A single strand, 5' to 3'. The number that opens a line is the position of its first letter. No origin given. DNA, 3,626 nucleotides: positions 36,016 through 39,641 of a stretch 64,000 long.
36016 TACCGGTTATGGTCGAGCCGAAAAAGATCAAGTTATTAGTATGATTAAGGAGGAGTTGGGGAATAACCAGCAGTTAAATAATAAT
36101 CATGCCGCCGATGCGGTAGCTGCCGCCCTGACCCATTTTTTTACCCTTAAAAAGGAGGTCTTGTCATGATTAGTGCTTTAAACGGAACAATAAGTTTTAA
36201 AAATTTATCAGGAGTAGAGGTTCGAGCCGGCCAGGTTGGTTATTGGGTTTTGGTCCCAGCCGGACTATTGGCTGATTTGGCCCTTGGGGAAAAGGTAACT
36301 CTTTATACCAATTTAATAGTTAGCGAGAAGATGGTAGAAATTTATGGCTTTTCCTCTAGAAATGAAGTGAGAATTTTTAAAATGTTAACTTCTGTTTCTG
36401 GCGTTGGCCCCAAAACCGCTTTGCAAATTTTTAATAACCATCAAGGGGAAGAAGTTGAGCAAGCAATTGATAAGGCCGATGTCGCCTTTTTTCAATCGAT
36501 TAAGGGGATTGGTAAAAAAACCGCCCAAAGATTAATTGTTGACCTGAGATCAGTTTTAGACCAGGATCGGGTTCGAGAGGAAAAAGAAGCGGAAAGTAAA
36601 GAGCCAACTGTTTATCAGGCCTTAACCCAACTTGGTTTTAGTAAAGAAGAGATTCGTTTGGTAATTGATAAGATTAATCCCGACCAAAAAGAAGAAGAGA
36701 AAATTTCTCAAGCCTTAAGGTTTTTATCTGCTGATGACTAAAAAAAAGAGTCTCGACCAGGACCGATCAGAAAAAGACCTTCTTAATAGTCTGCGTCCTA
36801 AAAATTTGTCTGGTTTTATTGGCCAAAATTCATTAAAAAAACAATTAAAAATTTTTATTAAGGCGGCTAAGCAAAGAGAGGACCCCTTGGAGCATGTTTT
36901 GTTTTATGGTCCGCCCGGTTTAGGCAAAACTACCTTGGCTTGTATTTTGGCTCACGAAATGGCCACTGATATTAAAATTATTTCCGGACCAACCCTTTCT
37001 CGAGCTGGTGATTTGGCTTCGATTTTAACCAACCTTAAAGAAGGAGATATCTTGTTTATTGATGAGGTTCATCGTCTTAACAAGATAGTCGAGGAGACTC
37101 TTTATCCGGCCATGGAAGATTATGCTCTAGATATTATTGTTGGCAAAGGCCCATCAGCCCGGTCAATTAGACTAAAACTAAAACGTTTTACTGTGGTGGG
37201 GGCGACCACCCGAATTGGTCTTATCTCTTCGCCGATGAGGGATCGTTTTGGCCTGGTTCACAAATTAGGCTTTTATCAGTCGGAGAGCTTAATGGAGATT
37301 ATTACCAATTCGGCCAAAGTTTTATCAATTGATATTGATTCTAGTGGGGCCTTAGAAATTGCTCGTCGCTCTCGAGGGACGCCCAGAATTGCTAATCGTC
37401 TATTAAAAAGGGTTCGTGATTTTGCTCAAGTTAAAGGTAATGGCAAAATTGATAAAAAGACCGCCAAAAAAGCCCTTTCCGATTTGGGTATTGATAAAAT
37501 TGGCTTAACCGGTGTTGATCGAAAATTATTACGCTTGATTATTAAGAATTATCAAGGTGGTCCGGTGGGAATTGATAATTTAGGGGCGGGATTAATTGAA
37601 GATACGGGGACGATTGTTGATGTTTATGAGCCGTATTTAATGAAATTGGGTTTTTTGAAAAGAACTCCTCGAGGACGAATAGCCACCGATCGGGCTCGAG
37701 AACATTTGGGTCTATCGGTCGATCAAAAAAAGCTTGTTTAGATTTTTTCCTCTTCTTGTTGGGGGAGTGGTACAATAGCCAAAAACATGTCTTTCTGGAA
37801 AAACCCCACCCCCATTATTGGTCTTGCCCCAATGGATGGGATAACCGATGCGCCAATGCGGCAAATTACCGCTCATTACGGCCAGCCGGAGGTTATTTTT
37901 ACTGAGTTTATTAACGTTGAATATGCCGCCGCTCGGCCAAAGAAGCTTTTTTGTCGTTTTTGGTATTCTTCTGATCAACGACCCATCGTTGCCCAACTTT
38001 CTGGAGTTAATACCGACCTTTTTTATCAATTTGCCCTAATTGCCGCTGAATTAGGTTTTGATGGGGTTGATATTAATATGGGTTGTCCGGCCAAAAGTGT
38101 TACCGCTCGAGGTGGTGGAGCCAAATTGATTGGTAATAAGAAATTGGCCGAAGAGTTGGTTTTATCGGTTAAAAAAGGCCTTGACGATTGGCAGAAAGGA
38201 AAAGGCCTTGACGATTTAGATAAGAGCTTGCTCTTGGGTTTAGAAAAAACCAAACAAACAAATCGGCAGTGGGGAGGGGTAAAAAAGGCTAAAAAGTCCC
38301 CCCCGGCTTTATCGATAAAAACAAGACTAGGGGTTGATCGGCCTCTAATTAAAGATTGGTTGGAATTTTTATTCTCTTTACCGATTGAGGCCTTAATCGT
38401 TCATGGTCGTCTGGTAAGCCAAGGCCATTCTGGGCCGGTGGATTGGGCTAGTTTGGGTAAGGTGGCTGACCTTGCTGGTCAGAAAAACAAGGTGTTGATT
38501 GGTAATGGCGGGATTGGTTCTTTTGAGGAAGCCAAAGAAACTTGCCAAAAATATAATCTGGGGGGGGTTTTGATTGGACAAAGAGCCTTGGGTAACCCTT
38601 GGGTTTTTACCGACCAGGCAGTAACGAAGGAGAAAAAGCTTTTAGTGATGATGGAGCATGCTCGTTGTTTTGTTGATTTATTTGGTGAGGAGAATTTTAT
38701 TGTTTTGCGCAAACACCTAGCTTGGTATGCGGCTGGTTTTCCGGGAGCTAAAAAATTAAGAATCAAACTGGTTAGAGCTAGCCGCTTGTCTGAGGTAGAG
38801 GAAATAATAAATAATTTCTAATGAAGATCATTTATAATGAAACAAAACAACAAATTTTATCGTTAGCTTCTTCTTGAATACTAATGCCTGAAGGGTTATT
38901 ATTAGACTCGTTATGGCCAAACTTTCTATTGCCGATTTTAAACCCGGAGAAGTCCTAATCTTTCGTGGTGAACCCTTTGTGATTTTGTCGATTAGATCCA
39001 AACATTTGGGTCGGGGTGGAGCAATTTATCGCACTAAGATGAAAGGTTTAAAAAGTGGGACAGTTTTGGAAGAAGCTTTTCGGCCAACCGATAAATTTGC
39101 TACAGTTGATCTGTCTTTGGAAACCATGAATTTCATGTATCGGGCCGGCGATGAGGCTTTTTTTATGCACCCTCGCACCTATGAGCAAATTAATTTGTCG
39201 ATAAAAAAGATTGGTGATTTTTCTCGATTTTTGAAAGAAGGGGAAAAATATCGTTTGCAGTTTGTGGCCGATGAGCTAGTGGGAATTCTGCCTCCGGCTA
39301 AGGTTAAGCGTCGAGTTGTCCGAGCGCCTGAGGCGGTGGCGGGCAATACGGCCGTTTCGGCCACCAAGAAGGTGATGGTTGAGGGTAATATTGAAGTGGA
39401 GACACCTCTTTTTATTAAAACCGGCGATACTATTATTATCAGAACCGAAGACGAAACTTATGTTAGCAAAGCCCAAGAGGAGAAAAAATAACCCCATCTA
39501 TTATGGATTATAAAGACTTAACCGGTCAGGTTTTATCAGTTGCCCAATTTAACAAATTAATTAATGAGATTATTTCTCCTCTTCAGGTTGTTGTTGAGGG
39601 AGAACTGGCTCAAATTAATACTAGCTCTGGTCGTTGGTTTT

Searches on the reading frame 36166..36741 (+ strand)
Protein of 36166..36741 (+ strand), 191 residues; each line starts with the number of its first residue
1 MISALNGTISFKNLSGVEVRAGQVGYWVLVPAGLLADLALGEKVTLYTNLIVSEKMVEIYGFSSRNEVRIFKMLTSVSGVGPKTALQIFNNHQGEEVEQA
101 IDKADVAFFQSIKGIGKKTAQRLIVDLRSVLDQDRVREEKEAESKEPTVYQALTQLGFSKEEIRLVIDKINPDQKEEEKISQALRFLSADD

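Call 58: search_protein_families(library=pfam, proteins=[window:36166-36741:+], max_evalue=0.00001)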
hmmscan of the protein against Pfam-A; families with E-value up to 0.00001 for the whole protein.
window:36166-36741:+ (191 aa): 5 families
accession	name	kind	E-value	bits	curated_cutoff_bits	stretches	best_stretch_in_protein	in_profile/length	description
PF14520.12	HHH_5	-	5.2e-15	56.1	27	1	71-128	1-56/57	Helix-hairpin-helix domain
PF01330.27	RuvA_N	-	5.2e-13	49.3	23.6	1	1-61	1-61/61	RuvA N terminal domain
PF00633.29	HHH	-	6.5e-08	32.5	24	0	72-89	11-28/30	Helix-hairpin-helix motif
PF07499.19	RuvA_C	-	1.1e-06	29.5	24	1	149-188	6-47/47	RuvA, C-terminal domain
PF21176.3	RecR_HhH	-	5.1e-06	26.7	27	0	109-127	8-26/45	RecR, helix-hairpin-helix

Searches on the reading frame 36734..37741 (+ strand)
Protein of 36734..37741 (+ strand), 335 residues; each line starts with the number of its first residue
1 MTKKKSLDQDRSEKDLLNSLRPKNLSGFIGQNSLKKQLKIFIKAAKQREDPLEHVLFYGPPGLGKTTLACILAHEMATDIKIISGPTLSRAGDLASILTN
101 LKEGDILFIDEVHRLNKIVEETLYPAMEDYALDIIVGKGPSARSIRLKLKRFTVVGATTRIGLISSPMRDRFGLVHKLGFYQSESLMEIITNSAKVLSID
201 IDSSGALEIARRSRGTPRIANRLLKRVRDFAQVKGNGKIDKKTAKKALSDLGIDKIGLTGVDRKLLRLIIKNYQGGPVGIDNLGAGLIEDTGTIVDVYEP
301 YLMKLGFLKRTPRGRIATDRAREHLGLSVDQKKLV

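Call 58: search_protein_families(library=pfam, proteins=[window:36734-37741:+], max_evalue=0.00001)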
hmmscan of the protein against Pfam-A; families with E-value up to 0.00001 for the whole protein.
window:36734-37741:+ (335 aa): 5 families
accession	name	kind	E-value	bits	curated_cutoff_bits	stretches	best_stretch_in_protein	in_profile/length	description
PF05496.18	RuvB_N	-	2.5e-76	255.3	27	1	20-178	1-159/159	Holliday junction DNA helicase RuvB P-loop domain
PF17864.7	AAA_lid_4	-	1.9e-32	111.2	27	1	181-254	1-74/74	RuvB AAA lid domain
PF05491.19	RuvB_C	-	3e-22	78.8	24.7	1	256-325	2-71/72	RuvB C-terminal winged helix domain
PF00004.35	AAA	-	4.9e-20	72.8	21.2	1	55-174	1-125/131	ATPase family associated with various cellular activities (AAA)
PF07728.20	AAA_5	-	4.2e-09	37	22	1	54-172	1-139/139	AAA domain (dynein-related subfamily)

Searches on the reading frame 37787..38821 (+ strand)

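Call 58: search_protein_families(library=pfam, proteins=[window:37787-38821:+], max_evalue=0.00001)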
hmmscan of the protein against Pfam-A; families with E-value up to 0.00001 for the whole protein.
window:37787-38821:+ (344 aa): 1 family
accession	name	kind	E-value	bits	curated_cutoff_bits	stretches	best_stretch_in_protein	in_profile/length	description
PF01207.24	Dus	-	1.4e-44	152.9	20.4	2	13-132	2-121/311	Dihydrouridine synthase (Dus)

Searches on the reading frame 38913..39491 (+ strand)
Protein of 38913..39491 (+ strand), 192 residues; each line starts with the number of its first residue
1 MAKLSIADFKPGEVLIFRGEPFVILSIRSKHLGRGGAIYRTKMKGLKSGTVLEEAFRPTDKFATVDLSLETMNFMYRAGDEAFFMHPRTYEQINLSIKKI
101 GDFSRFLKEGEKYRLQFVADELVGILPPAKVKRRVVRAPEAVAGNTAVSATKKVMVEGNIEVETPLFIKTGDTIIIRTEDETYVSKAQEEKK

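Call 59: search_protein_families(library=pfam, proteins=[window:38913-39491:+], max_evalue=0.00001)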
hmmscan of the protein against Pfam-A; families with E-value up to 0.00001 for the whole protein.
window:38913-39491:+ (192 aa): 3 families
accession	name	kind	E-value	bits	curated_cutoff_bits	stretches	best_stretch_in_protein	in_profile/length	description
PF08207.18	EFP_N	-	1.4e-16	60.7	23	1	6-62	2-58/58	Elongation factor P (EF-P) KOW-like domain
PF09285.17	Elong-fact-P_C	-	9.2e-15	54.5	25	1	131-186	1-56/56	Elongation factor P, C-terminal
PF01132.26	EFP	-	1.2e-14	54.4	27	1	71-121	2-52/54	Elongation factor P (EF-P) OB domain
